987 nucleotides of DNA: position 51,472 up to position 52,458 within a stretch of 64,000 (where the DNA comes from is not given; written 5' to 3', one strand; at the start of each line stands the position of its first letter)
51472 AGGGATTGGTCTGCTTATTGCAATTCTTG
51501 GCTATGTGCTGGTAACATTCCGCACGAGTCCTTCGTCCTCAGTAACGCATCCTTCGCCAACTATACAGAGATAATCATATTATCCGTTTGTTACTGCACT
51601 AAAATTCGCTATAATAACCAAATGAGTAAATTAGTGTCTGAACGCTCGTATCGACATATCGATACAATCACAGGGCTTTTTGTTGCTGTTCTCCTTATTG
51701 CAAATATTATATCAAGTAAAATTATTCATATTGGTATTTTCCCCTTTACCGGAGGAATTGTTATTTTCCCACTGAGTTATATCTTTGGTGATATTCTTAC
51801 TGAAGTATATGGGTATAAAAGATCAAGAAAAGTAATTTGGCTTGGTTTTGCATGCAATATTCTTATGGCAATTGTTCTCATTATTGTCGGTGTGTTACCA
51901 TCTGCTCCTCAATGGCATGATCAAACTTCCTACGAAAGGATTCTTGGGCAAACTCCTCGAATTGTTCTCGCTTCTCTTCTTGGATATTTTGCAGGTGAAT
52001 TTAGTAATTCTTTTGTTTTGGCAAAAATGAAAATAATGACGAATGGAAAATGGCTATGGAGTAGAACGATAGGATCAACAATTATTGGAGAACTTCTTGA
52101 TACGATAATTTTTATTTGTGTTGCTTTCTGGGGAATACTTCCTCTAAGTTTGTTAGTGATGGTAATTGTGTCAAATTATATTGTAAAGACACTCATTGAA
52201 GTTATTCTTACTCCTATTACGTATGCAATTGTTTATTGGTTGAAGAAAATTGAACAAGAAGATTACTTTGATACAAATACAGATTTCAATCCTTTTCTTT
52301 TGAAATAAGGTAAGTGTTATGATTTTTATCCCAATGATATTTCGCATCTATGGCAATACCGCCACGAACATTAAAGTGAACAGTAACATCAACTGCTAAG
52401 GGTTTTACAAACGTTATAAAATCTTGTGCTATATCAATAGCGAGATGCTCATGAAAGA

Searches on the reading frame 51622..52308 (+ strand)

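Call 81: search_protein_families(library=ncbifam, proteins=[window:51622-52308:+], max_evalue=0.00001)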
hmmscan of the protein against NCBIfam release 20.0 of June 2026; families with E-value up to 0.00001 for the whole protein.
window:51622-52308:+ (228 aa): 2 families
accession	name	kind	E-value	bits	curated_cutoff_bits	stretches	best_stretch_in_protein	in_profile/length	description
TIGR00697.1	TIGR00697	equivalog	1.1e-39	136.4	50.95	1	20-208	9-199/201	queuosine precursor transporter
NF008406.0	PRK11212.1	equivalog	2e-14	53.7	252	1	3-170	3-164/221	7-cyano-7-deazaguanine/7-aminomethyl-7-deazaguanine transporter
